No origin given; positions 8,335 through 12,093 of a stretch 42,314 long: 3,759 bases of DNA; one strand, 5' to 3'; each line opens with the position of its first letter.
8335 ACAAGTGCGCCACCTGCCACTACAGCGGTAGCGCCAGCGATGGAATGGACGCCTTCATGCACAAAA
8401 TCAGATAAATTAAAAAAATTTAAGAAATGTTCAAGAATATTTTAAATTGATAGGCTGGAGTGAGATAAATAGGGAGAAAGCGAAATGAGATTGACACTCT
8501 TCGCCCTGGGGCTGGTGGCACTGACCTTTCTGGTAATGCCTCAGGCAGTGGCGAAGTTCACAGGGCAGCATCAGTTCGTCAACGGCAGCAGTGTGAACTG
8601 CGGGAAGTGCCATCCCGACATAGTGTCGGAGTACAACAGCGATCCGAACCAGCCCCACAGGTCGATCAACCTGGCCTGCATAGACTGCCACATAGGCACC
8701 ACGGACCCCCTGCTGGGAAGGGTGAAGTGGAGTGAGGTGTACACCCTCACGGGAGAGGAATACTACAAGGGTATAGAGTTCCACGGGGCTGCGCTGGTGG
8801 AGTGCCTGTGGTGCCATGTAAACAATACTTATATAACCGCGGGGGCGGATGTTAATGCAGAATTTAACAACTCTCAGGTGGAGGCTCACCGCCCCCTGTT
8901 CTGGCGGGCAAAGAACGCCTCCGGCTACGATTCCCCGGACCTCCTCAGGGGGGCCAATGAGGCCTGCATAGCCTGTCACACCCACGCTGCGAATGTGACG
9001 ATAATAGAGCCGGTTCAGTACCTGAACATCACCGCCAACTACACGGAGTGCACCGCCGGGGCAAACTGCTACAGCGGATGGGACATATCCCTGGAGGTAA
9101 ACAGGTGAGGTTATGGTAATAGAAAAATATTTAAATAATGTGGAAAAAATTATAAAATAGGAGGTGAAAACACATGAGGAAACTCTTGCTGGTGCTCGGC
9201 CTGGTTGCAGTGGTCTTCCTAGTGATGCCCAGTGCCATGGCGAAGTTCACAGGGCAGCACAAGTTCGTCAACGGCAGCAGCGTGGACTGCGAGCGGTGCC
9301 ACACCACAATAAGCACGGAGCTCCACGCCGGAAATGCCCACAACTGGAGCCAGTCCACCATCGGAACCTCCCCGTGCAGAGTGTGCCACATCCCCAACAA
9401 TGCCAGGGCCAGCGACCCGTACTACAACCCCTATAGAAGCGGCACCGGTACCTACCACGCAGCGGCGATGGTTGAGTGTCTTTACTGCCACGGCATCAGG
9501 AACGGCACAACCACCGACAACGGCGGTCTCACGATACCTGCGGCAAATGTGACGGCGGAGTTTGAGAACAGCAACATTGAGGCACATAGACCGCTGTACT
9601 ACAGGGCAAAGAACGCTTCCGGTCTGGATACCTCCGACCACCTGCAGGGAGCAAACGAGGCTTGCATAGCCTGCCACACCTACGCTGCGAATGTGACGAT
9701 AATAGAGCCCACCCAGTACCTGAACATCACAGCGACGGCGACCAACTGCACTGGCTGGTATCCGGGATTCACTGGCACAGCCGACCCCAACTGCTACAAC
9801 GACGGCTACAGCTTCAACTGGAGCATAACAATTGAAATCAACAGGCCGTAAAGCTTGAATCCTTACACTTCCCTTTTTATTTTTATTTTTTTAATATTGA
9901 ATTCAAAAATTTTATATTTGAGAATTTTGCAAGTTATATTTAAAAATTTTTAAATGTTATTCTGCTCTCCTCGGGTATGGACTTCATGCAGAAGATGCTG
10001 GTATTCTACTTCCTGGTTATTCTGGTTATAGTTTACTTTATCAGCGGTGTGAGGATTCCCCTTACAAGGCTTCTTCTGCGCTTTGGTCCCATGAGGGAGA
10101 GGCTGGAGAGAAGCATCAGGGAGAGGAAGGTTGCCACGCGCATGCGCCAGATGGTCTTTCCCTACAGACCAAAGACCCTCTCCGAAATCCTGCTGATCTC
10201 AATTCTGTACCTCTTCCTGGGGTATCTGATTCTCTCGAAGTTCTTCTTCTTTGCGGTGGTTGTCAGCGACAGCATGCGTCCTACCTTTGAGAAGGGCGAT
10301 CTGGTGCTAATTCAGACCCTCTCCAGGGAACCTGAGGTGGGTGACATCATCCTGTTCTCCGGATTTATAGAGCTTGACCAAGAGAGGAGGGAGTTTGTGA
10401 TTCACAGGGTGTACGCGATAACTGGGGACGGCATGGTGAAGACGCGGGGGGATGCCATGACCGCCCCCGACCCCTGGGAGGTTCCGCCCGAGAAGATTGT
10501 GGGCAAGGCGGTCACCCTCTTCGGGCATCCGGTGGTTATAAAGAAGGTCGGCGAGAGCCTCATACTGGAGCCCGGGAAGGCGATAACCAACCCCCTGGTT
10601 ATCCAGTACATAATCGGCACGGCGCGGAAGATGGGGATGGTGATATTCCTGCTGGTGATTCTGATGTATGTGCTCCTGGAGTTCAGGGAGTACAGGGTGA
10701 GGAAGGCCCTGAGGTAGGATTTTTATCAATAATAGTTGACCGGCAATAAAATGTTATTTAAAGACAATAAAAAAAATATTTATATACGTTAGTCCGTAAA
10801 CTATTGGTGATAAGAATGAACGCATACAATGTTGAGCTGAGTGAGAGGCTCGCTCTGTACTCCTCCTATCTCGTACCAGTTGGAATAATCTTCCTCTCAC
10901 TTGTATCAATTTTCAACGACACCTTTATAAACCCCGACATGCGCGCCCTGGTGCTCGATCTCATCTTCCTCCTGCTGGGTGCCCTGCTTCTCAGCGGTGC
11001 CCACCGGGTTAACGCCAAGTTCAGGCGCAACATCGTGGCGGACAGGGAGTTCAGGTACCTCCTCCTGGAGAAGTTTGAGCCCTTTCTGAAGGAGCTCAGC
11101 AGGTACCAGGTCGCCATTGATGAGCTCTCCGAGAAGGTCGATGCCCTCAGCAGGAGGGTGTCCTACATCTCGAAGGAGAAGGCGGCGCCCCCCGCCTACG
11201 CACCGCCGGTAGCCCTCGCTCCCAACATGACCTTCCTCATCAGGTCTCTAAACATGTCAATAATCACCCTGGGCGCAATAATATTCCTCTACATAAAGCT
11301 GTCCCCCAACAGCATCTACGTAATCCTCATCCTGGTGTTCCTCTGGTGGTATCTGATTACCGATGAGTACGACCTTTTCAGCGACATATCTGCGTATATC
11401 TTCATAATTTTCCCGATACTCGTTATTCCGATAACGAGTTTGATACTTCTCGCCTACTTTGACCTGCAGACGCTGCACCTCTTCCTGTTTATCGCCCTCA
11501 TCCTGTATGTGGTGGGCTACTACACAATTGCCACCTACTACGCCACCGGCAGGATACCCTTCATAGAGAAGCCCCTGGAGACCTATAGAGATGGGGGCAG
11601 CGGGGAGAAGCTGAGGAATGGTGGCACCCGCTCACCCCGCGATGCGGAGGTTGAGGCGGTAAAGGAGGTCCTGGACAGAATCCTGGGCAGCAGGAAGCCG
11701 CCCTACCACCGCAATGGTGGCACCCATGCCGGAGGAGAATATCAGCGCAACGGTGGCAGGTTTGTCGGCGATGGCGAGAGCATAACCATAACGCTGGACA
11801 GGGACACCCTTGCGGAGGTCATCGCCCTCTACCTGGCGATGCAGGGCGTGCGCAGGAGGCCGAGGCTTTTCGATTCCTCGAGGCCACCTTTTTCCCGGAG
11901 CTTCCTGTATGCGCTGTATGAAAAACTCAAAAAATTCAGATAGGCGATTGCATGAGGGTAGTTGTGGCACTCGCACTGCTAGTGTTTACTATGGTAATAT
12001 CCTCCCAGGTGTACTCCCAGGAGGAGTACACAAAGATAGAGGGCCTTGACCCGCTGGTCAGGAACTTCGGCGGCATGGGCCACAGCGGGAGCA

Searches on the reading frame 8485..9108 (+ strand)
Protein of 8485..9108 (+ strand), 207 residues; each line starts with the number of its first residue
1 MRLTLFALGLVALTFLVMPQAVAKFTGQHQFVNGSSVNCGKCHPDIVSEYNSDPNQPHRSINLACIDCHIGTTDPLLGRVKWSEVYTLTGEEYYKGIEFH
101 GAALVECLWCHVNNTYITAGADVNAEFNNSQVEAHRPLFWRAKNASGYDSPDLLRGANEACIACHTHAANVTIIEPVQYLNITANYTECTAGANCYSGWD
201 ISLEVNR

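Call 9: search_protein_families(library=pfam, proteins=[window:8485-9108:+], max_evalue=0.01)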
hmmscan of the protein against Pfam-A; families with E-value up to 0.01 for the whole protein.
window:8485-9108:+ (207 aa): 3 families
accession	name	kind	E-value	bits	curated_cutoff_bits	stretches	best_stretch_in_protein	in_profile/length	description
PF14522.11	Cytochrome_C7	-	3.3e-08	33.7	24.8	1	28-111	4-66/67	Cytochrome c7 and related cytochrome c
PF22113.1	Mtrc-MtrF_II-IV_dom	-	0.00055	19.9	30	0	38-195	8-159/176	Outer membrane cytochrome MtrC/MtrF-like, domains II/IV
PF14537.11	Cytochrom_c3_2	-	0.0047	17.8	25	0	36-69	6-64/79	Cytochrome c3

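Call 16: search_solved_structures(query=window:8485-9108:+, max_evalue=1, show_alignments=2)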
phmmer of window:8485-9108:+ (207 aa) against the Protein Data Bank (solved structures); distinct sequences matched with E-value up to 1: 4.
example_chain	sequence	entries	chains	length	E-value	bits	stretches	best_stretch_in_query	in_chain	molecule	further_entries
8e5g_A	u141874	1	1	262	2.5e-10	43.4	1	2-195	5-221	c-type cytochrome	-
3sxq_A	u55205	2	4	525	0.031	17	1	32-156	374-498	Eight-heme nitrite reductase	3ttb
7o0u_C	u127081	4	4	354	0.77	12.4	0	64-126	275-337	MULTIHEME_CYTC domain-containing protein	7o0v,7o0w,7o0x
8bcx_A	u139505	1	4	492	0.89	12.2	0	56-73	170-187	Nitrite reductase (cytochrome; ammonia-forming)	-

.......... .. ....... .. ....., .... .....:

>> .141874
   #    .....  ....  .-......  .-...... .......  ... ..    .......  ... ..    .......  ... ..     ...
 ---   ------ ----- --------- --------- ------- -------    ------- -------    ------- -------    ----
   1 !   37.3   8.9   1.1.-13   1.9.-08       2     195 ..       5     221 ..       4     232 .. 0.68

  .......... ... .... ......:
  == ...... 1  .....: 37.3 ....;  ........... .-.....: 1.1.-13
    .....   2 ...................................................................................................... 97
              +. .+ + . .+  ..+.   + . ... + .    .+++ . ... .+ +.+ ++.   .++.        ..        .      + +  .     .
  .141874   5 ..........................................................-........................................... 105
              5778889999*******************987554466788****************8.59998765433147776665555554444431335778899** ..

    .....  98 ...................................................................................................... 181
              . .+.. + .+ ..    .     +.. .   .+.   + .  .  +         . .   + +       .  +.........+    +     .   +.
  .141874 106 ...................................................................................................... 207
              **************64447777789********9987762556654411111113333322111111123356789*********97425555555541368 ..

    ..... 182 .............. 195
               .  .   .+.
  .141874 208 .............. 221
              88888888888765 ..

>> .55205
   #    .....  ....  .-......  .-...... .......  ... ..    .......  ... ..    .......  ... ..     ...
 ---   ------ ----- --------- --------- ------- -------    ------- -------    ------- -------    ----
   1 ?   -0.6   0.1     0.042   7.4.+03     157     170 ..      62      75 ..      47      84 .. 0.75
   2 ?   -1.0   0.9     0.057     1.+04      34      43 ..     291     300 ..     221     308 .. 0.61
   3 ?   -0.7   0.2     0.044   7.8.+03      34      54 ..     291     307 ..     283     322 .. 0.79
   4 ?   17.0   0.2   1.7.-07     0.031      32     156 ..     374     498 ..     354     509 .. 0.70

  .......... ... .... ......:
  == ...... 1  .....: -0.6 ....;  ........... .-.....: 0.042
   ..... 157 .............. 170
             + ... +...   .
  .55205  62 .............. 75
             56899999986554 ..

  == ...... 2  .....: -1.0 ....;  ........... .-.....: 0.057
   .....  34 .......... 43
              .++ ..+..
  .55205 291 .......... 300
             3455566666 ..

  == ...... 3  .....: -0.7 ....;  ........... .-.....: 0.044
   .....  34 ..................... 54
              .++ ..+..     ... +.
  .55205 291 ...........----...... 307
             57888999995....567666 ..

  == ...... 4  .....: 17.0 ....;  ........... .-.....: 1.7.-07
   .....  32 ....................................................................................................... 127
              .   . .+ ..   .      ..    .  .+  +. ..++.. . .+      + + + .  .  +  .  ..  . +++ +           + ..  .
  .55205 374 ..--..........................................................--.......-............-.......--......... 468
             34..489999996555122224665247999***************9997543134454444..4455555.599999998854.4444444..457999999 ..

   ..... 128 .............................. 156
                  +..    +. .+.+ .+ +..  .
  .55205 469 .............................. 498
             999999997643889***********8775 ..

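Call 30: find_homologous_proteins(query=window:8485-9108:+, max_evalue=0.001)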
Query window:8485-9108:+ (207 aa): 46 proteins with E <= 0.001 among 230 candidates.
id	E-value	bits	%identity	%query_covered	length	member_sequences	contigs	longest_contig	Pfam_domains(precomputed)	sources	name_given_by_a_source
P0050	1.2e-123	429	87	100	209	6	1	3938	PF14522.12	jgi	jgi:hypothetical protein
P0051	1.5e-109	382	76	100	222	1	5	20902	PF14522.12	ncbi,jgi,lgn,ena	-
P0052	4.6e-108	378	77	100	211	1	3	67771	PF14522.12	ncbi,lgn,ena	-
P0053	4.2e-101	355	72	100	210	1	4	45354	PF14522.12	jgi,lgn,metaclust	jgi:hypothetical protein|metaclust:\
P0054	2.1e-77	277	60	99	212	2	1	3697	PF14522.12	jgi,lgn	-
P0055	8.1e-73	262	59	91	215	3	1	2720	PF22678.2,PF14522.12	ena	-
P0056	1.0e-63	233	52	100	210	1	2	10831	PF22113.2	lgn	-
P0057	7.2e-63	230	52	100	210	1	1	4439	-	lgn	-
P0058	5.5e-61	224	55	99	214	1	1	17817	PF14522.12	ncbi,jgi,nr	ncbi:MAG: hypothetical protein GXO66_07105 [Euryarchaeota archaeon]|nr:hypothetical protein [Euryarc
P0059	8.0e-60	220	52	98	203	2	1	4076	PF14522.12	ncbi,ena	-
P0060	7.8e-58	213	55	97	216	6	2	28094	-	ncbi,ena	-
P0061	9.0e-57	210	50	100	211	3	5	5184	-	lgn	-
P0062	3.3e-56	208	52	97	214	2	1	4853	PF14522.12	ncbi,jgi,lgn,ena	-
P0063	4.0e-51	192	50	98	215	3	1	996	-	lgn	-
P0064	3.8e-50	188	49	100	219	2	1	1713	PF14522.12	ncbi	-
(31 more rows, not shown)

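Call 51: search_protein_families(library=ncbifam, proteins=[window:8485-9108:+], max_evalue=0.01)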
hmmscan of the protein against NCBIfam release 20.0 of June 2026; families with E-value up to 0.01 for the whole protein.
window:8485-9108:+ (207 aa): 4 families
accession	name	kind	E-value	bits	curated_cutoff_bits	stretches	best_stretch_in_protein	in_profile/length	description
NF008659.0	PRK11659.1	equivalog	0.00018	21.2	184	0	56-167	40-119/188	cytochrome c nitrite reductase pentaheme subunit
TIGR03507.1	decahem_SO1788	subfamily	0.00097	17.7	209.3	0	103-172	575-631/672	OmcA/MtrC family decaheme c-type cytochrome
NF041028.1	decahem_GSU2203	exception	0.0076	15.5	325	0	26-73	165-211/317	GSU2203 family decaheme c-type cytochrome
TIGR03153.1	cytochr_NrfH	equivalog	0.0087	16.1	134.2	0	29-73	21-63/138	cytochrome c nitrite reductase small subunit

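Call 83: search_solved_structures(query=A3, max_evalue=0.01, show_alignments=1)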
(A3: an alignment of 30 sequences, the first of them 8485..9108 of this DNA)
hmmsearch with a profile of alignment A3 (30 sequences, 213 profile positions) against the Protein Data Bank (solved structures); distinct sequences matched with E-value up to 0.01: 21.
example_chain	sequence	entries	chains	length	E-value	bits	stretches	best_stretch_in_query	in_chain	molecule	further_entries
8e5g_A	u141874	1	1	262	1.5e-33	119.2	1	4-207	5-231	c-type cytochrome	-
1fs7_A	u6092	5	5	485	2.7e-05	26.9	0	37-80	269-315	CYTOCHROME C NITRITE REDUCTASE | Cytochrome c-552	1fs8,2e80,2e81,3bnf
1fs9_A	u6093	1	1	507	3.2e-05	26.6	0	37-80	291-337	CYTOCHROME C NITRITE REDUCTASE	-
3bng_A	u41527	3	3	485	3.9e-05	26.3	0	37-80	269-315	Cytochrome c-552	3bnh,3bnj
9wt9_A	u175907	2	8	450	5.9e-05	25.7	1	39-173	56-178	Cytochrome c,Multiheme cytochrome c selenoprotein mutant (MccSep U325A) | Cytochrome c,Multiheme cytochrome c selenoprotein (MccSep)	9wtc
9wt8_A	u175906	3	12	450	5.9e-05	25.7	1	39-173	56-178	Cytochrome c,Multiheme cytochrome c selenoprotein (MccSep)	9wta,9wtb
7c9r_C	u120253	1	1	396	0.00017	24.2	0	64-119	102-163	Photosynthetic reaction center cytochrome c subunit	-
1oah_A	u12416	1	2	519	0.00022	23.9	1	33-106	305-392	CYTOCHROME C NITRITE REDUCTASE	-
2vr0_A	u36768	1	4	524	0.00028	23.5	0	25-79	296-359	CYTOCHROME C NITRITE REDUCTASE, CATALYTIC SUBUNIT NFRA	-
7c52_C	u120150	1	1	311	0.00056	22.5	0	65-117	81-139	Photosynthetic reaction center cytochrome c subunit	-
5b5m_C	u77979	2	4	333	0.00073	22.2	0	65-117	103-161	Photosynthetic reaction center cytochrome c subunit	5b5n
1qdb_A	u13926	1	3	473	0.00079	22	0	37-81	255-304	CYTOCHROME C NITRITE REDUCTASE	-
3wmm_C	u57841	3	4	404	0.0011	21.6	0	66-117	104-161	Photosynthetic reaction center C subunit | Photosynthetic reaction center cytochrome c subunit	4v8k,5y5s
6v0a_A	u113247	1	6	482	0.0013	21.3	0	37-151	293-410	Nitrite reductase (cytochrome; ammonia-forming)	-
9m8m_C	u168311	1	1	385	0.0013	21.3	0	100-121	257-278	Photosynthetic reaction center cytochrome c subunit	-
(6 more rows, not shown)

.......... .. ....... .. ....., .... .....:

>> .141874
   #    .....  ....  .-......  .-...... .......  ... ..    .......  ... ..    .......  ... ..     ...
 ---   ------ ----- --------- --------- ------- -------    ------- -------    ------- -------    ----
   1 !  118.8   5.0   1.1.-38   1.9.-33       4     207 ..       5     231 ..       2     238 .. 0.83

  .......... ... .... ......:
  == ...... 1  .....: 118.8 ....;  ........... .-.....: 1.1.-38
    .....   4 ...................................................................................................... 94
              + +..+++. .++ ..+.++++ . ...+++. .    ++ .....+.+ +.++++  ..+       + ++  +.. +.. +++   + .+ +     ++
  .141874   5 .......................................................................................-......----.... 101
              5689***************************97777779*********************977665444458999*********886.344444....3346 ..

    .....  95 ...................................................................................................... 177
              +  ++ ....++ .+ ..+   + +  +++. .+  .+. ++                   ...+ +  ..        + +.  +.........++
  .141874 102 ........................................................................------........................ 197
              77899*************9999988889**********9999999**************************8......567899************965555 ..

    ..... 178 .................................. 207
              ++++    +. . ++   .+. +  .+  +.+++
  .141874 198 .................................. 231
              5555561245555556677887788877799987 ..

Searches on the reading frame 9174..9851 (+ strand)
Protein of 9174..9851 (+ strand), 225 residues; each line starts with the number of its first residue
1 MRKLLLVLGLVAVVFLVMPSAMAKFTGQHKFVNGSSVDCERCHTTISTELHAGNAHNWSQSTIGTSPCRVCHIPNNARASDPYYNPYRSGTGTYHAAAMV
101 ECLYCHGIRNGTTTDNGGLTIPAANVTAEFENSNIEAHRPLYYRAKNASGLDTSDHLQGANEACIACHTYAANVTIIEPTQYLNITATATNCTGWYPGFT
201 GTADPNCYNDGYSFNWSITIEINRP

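Call 9: search_protein_families(library=pfam, proteins=[window:9174-9851:+], max_evalue=0.01)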
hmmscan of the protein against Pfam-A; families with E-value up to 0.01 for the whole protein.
window:9174-9851:+ (225 aa): 3 families
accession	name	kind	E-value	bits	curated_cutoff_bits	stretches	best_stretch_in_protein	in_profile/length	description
PF14522.11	Cytochrome_C7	-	1.2e-06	28.7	24.8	1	28-106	4-66/67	Cytochrome c7 and related cytochrome c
PF02085.21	Cytochrom_CIII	-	0.00028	21.6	22.9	1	28-113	24-89/101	Class III cytochrome C family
PF14537.11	Cytochrom_c3_2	-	0.002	19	25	0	36-73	26-65/79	Cytochrome c3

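Call 17: search_solved_structures(query=window:9174-9851:+, max_evalue=1, show_alignments=2)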
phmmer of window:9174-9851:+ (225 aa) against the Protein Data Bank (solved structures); distinct sequences matched with E-value up to 1: 1.
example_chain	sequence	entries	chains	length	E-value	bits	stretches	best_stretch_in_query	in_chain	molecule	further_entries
8e5g_A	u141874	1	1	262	1.5e-07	34.5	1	4-205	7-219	c-type cytochrome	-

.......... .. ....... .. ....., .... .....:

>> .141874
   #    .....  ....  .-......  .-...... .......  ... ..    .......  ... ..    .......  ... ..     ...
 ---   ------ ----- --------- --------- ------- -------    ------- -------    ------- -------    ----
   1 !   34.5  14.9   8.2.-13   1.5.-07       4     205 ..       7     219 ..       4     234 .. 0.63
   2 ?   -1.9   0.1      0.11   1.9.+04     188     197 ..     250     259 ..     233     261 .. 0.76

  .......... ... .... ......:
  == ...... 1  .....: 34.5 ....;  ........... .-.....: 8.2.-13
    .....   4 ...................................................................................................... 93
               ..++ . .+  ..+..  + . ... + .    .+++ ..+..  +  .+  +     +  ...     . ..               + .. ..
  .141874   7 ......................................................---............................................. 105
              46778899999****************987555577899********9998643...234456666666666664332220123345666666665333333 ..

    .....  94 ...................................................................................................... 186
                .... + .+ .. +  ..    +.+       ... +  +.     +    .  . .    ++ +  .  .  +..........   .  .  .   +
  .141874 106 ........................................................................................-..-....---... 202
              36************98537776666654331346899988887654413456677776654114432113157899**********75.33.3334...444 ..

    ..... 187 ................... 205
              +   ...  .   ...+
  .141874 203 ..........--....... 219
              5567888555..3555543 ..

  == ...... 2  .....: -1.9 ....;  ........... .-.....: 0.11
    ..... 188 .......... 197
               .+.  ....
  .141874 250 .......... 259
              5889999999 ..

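Call 51: search_protein_families(library=ncbifam, proteins=[window:9174-9851:+], max_evalue=0.01)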
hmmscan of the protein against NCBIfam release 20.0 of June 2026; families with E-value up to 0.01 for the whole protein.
window:9174-9851:+ (225 aa): 3 families
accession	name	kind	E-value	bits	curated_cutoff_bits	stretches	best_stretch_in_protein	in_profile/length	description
TIGR04257.1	nanowire_3heme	domain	0.0015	18.6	40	0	26-77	14-63/75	c(7)-type cytochrome triheme domain-containing protein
TIGR03508.1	decahem_SO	subfamily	0.0048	16.4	192.2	1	64-173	1-106/258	DmsE family decaheme c-type cytochrome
NF041198.1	UshA_like_PCGU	equivalog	0.0056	15.3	275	0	36-76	472-512/519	UshA-like (seleno)protein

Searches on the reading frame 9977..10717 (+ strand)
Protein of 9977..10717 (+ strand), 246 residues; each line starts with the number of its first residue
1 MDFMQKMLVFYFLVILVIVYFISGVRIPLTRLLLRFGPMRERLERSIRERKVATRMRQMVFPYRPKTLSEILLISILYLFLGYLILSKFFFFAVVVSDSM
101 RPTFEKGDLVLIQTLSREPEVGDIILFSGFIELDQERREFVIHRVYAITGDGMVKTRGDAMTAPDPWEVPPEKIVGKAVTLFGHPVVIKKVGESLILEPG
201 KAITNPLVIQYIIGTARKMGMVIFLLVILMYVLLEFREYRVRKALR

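Call 9: search_protein_families(library=pfam, proteins=[window:9977-10717:+], max_evalue=0.01)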
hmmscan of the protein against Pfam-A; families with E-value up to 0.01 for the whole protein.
window:9977-10717:+ (246 aa): 2 families
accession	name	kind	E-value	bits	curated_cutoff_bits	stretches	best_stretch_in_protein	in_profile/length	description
PF10502.14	Peptidase_S26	-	1.3e-07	32.2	22.9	1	73-152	6-84/168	Signal peptidase, peptidase S26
PF00717.28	Peptidase_S24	-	2.1e-05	24.6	23.3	1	89-149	34-85/116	Peptidase S24-like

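Call 51: search_protein_families(library=ncbifam, proteins=[window:9977-10717:+], max_evalue=0.01)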
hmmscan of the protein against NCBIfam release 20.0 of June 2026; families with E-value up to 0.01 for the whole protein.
window:9977-10717:+ (246 aa): 3 families
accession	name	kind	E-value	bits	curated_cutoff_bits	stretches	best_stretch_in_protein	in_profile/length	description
TIGR02228.1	sigpep_I_arch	equivalog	1.1e-17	64.3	51.85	1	72-180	10-120/158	signal peptidase I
TIGR02227.1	sigpep_I_bact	equivalog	1.2e-10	41.5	47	1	75-156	5-85/162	signal peptidase I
NF046067.1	SigPepSipWBacil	equivalog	5e-07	29.5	190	1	92-178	40-125/189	signal peptidase I SipW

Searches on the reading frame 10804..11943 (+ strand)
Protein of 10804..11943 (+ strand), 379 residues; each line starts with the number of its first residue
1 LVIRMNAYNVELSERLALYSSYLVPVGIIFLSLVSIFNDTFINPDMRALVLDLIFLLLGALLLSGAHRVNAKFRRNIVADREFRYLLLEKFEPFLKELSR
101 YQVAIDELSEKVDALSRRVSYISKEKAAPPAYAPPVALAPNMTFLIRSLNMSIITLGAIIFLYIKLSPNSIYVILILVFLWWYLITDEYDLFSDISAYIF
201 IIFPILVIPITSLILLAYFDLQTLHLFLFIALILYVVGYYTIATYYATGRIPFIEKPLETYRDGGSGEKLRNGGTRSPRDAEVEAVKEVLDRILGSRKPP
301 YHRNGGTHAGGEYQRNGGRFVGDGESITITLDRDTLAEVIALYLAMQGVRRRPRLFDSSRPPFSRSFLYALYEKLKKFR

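Call 9: search_protein_families(library=pfam, proteins=[window:10804-11943:+], max_evalue=0.01)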
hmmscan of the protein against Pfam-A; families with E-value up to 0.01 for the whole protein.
window:10804-11943:+ (379 aa): 0 families

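Call 51: search_protein_families(library=ncbifam, proteins=[window:10804-11943:+], max_evalue=0.01)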
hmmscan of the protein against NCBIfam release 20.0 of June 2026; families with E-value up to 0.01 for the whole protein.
window:10804-11943:+ (379 aa): 0 families
